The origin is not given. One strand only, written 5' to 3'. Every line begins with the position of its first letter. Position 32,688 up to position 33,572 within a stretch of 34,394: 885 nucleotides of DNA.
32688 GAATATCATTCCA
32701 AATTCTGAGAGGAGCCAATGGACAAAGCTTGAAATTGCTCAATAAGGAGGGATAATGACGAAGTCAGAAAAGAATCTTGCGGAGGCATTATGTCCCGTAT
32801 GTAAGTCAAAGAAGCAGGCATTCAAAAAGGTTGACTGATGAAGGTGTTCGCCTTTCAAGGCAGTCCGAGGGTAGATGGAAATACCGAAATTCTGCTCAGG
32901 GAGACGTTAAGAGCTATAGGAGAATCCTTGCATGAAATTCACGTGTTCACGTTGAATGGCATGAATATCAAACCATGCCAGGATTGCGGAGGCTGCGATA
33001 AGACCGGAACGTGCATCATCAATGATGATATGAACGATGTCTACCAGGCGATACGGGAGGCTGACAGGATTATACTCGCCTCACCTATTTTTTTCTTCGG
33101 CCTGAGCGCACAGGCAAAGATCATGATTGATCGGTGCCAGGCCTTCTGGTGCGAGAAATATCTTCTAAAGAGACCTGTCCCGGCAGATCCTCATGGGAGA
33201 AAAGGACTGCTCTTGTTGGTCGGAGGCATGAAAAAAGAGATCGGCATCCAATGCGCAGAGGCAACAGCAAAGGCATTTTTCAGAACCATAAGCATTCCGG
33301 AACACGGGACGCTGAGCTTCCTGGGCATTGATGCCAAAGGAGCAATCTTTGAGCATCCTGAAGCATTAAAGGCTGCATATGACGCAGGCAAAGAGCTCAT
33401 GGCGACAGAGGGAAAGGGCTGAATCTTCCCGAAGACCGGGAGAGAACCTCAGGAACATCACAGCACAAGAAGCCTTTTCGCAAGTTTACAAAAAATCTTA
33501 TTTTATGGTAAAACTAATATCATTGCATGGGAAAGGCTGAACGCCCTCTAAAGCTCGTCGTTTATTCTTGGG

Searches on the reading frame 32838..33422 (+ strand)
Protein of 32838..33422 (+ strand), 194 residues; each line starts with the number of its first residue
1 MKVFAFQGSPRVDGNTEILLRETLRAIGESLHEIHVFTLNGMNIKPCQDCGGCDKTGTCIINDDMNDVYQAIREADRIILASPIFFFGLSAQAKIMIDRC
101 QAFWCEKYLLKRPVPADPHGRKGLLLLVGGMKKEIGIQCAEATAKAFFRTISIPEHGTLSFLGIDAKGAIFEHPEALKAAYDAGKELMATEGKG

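Call 13: search_protein_families(library=pfam, proteins=[window:32838-33422:+])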
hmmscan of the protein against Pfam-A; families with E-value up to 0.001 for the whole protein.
window:32838-33422:+ (194 aa): 2 families
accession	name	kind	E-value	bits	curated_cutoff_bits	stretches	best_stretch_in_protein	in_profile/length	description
PF03358.20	FMN_red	-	2e-21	76.6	24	1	1-124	1-110/152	NADPH-dependent FMN reductase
PF02525.22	Flavodoxin_2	-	2.2e-09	37.7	27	1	1-169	1-172/198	Flavodoxin-like fold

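Call 75: find_homologous_proteins(query=window:32838-33422:+, max_evalue=1e-40)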
Query window:32838-33422:+ (194 aa): 2331 proteins with E <= 1e-40 among 2757 candidates; the best 120 are listed.
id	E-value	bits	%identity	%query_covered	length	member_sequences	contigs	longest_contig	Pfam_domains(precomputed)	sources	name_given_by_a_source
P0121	8.4e-127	438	99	100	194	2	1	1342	PF02525.23,PF03358.21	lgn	-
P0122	3.0e-117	407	93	100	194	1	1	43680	PF02525.23,PF03358.21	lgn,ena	-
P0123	1.3e-114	399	92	100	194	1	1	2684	PF02525.23,PF03358.21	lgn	-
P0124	3.4e-109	381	87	97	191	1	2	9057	PF02525.23,PF03358.21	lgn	-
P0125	4.2e-107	374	85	98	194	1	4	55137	PF02525.23,PF03358.21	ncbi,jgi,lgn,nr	ncbi:MAG: NAD(P)H-dependent oxidoreductase [Nitrospirae bacterium]|nr:NAD(P)H-dependent oxidoreducta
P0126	3.7e-104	364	83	97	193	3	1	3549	PF02525.23,PF03358.21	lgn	-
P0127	4.3e-102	358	81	98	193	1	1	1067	PF02525.23,PF03358.21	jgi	jgi:multimeric flavodoxin WrbA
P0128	8.7e-102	357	83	97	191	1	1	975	PF02525.23,PF03358.21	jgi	jgi:multimeric flavodoxin WrbA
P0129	1.1e-101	356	82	97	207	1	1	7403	PF02525.23,PF03358.21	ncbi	-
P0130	3.3e-101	355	79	99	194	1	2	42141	PF02525.23,PF03358.21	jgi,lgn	jgi:multimeric flavodoxin WrbA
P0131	5.0e-100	351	81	97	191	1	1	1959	PF02525.23,PF03358.21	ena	-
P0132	1.7e-99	349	77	98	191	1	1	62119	PF02525.23,PF03358.21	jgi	jgi:multimeric flavodoxin WrbA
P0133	2.1e-99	349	80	97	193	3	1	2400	PF02525.23,PF03358.21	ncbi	-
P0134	3.1e-99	348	78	98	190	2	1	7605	PF02525.23,PF03358.21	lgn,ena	-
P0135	4.3e-99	348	79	96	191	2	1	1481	PF02525.23,PF03358.21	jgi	jgi:multimeric flavodoxin WrbA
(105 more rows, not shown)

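Call 76: find_encoding_contigs(protein=P0122, flank=10000, max_places=1)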
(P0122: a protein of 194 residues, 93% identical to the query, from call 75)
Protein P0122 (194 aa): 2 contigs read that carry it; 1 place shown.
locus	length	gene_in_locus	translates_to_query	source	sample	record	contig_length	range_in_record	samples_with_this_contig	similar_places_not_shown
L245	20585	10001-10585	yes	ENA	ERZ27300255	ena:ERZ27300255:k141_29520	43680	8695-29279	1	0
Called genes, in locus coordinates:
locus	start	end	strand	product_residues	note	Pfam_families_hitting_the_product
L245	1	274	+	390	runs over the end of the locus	PF03916:NrfD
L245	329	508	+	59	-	PF12837:Fer4_6 (weak), PF13237:Fer4_10, PF14697:Fer4_21 (weak), PF13484:Fer4_16 (faint), PF12838:Fer4_7, PF13187:Fer4_9, PF00037:Fer4 (weak)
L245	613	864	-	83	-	PF01206:TusA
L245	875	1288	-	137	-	PF02635:DsrE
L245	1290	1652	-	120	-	PF02635:DsrE (weak)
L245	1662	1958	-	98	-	PF04077:DsrH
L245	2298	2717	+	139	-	PF00210:Ferritin, PF02915:Rubrerythrin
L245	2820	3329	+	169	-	PF01475:FUR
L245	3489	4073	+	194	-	PF00210:Ferritin, PF02915:Rubrerythrin, PF21349:RUBY_RBDX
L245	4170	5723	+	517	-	PF00199:Catalase, PF06628:Catalase-rel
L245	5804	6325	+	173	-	PF00080:Sod_Cu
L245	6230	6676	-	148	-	-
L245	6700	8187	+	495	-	PF13435:Cytochrome_C554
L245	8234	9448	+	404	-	PF19583:ODP, PF00258:Flavodoxin_1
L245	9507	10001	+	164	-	PF02915:Rubrerythrin, PF21349:RUBY_RBDX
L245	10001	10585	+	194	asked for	PF02525:Flavodoxin_2, PF03358:FMN_red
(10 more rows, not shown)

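Call 77: find_encoding_contigs(protein=P0125, flank=10000, max_places=1)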
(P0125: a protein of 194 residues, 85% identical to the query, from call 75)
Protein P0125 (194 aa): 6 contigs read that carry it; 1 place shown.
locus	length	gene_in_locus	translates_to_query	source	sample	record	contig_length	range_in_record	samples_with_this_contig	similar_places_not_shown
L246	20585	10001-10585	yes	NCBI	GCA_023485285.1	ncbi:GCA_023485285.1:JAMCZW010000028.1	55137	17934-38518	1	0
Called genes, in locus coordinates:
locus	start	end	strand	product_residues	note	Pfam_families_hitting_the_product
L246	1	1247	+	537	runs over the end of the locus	PF13183:Fer4_8, PF13237:Fer4_10 (faint), PF13534:Fer4_17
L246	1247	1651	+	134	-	-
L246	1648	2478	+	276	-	PF13183:Fer4_8 (faint), PF13187:Fer4_9 (faint), PF12838:Fer4_7 (weak), PF13247:Fer4_11, PF00037:Fer4 (weak), PF12837:Fer4_6 (weak), PF13237:Fer4_10 (weak)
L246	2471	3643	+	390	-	PF03916:NrfD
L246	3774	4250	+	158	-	PF00582:Usp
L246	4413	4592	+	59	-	PF00037:Fer4 (weak), PF12837:Fer4_6 (weak), PF13237:Fer4_10, PF13746:Fer4_18 (faint), PF14697:Fer4_21 (faint), PF25160:LdpA_Fe-S-bd (faint), PF12838:Fer4_7, PF13187:Fer4_9, +1 more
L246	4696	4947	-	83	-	PF01206:TusA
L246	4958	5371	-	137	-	PF02635:DsrE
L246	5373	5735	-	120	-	PF02635:DsrE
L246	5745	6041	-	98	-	PF04077:DsrH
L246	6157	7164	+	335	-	PF00561:Abhydrolase_1 (faint), PF12697:Abhydrolase_6 (faint), PF02089:Palm_thioest (weak), PF24096:DUF7379 (weak), PF07819:PGAP1 (weak)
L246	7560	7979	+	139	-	PF00210:Ferritin, PF02915:Rubrerythrin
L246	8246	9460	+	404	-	PF19583:ODP, PF00258:Flavodoxin_1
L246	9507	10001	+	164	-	PF02915:Rubrerythrin, PF21349:RUBY_RBDX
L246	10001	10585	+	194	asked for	PF02525:Flavodoxin_2 (weak), PF03358:FMN_red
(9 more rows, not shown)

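Call 81: find_encoding_contigs(protein=P0130, flank=10000, max_places=2)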
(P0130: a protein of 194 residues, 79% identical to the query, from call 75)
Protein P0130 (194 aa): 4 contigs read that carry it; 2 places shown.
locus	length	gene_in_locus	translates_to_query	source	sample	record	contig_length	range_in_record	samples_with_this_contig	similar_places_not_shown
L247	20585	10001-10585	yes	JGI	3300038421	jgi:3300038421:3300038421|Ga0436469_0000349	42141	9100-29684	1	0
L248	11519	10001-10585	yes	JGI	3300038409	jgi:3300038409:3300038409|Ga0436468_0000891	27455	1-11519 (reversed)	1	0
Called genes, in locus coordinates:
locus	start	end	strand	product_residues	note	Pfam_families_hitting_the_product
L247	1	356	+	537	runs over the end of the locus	PF13183:Fer4_8, PF13237:Fer4_10 (faint), PF13534:Fer4_17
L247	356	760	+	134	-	-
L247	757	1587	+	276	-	PF13183:Fer4_8 (faint), PF13187:Fer4_9 (faint), PF12838:Fer4_7 (weak), PF13237:Fer4_10 (faint), PF13247:Fer4_11, PF00037:Fer4 (weak), PF12837:Fer4_6 (weak)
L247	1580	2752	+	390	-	PF03916:NrfD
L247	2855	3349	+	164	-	PF00582:Usp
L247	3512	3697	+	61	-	PF00037:Fer4 (weak), PF12837:Fer4_6 (weak), PF13237:Fer4_10, PF13746:Fer4_18 (faint), PF14697:Fer4_21 (weak), PF12838:Fer4_7, PF13187:Fer4_9, PF13484:Fer4_16 (faint)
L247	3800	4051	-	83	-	PF01206:TusA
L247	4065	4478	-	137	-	PF02635:DsrE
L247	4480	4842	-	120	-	PF02635:DsrE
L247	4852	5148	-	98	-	PF04077:DsrH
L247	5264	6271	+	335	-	PF12697:Abhydrolase_6 (faint), PF02089:Palm_thioest (weak), PF00561:Abhydrolase_1 (weak), PF07819:PGAP1 (weak), PF24096:DUF7379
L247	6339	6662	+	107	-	PF22277:EncFtn-like (weak), PF02915:Rubrerythrin, PF09537:DUF2383 (faint)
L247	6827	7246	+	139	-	PF00210:Ferritin, PF02915:Rubrerythrin, PF03232:COQ7 (faint)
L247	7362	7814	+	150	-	PF01475:FUR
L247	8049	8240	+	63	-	-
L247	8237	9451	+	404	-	PF19583:ODP, PF00258:Flavodoxin_1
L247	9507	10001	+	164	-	PF02915:Rubrerythrin, PF21349:RUBY_RBDX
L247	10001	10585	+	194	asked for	PF02525:Flavodoxin_2 (weak), PF03358:FMN_red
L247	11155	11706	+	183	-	PF01022:HTH_5 (faint)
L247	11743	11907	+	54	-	-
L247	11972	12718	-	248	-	PF03331:LpxC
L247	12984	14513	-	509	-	PF01523:PmbA_TldD_1st, PF19290:PmbA_TldD_2nd, PF19289:PmbA_TldD_3rd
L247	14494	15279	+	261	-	PF01048:PNP_UDP_1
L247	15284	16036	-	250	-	PF24860:FdhE_C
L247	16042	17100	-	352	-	PF03150:CCP_MauG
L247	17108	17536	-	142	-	PF13462:Thioredoxin_4, PF01323:DSBA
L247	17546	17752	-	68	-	-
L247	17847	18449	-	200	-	PF01292:Ni_hydr_CYTB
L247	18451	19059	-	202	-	PF13237:Fer4_10 (weak), PF13247:Fer4_11, PF14697:Fer4_21 (weak), PF12838:Fer4_7 (weak), PF00037:Fer4 (weak), PF12797:Fer4_2 (weak), PF12837:Fer4_6 (weak), PF09163:Form-deh_trans, +1 more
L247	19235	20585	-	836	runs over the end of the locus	PF00384:Molybdopterin, PF01568:Molydop_binding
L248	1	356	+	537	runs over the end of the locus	PF13183:Fer4_8, PF13237:Fer4_10 (faint), PF13534:Fer4_17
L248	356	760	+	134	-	-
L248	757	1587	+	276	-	PF13183:Fer4_8 (faint), PF13187:Fer4_9 (faint), PF12838:Fer4_7 (weak), PF13237:Fer4_10 (faint), PF13247:Fer4_11, PF00037:Fer4 (weak), PF12837:Fer4_6 (weak)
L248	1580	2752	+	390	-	PF03916:NrfD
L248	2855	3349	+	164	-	PF00582:Usp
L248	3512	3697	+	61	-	PF00037:Fer4 (weak), PF12837:Fer4_6 (weak), PF13237:Fer4_10, PF13746:Fer4_18 (faint), PF14697:Fer4_21 (weak), PF12838:Fer4_7, PF13187:Fer4_9, PF13484:Fer4_16 (faint)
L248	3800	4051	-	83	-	PF01206:TusA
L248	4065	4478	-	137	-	PF02635:DsrE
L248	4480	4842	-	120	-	PF02635:DsrE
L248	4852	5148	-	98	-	PF04077:DsrH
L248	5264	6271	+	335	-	PF12697:Abhydrolase_6 (faint), PF02089:Palm_thioest (weak), PF00561:Abhydrolase_1 (weak), PF07819:PGAP1 (weak), PF24096:DUF7379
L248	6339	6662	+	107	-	PF22277:EncFtn-like (weak), PF02915:Rubrerythrin, PF09537:DUF2383 (faint)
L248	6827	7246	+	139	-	PF00210:Ferritin, PF02915:Rubrerythrin, PF03232:COQ7 (faint)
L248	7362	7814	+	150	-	PF01475:FUR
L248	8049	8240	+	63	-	-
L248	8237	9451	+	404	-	PF19583:ODP, PF00258:Flavodoxin_1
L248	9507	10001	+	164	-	PF02915:Rubrerythrin, PF21349:RUBY_RBDX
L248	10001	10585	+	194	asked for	PF02525:Flavodoxin_2 (weak), PF03358:FMN_red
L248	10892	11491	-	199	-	PF00589:Phage_integrase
